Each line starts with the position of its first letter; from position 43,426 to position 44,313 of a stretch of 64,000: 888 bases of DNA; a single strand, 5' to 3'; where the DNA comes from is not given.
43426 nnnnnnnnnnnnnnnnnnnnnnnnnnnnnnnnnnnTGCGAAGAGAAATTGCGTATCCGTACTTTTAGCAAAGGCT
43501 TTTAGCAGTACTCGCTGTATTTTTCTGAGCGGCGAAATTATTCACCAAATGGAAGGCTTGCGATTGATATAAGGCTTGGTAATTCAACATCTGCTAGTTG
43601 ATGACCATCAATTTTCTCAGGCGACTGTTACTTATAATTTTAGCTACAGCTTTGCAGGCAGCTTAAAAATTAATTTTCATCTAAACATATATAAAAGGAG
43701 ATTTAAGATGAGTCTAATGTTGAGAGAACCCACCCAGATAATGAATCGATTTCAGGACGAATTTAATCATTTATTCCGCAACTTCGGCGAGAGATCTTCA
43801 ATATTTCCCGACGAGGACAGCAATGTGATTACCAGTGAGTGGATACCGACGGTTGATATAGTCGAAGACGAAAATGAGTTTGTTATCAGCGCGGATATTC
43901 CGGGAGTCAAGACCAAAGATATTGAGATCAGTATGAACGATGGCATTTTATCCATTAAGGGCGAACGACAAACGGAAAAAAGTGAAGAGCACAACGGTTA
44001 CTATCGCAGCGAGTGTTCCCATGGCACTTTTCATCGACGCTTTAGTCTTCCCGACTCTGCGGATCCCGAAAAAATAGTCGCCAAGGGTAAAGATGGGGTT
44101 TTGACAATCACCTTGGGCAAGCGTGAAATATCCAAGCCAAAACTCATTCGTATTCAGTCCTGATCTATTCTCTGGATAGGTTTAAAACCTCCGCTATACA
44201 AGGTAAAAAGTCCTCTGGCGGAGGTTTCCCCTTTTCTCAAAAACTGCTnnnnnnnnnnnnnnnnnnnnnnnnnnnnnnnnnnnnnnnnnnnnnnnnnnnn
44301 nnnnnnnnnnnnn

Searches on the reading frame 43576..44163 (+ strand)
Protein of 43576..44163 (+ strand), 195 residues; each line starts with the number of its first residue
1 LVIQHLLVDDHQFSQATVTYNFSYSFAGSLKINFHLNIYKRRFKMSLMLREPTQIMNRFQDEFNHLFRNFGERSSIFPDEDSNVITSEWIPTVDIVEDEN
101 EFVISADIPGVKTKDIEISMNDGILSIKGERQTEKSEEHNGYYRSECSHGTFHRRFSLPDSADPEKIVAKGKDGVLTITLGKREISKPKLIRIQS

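Call 44: search_protein_families(library=pfam, proteins=[window:43576-44163:+], max_evalue=0.00001)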
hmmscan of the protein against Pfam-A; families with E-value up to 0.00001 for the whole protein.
window:43576-44163:+ (195 aa): 1 family
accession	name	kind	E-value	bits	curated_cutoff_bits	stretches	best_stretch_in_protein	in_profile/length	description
PF00011.27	HSP20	-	9.1e-26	90.4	20.8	1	94-194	1-102/102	Hsp20/alpha crystallin family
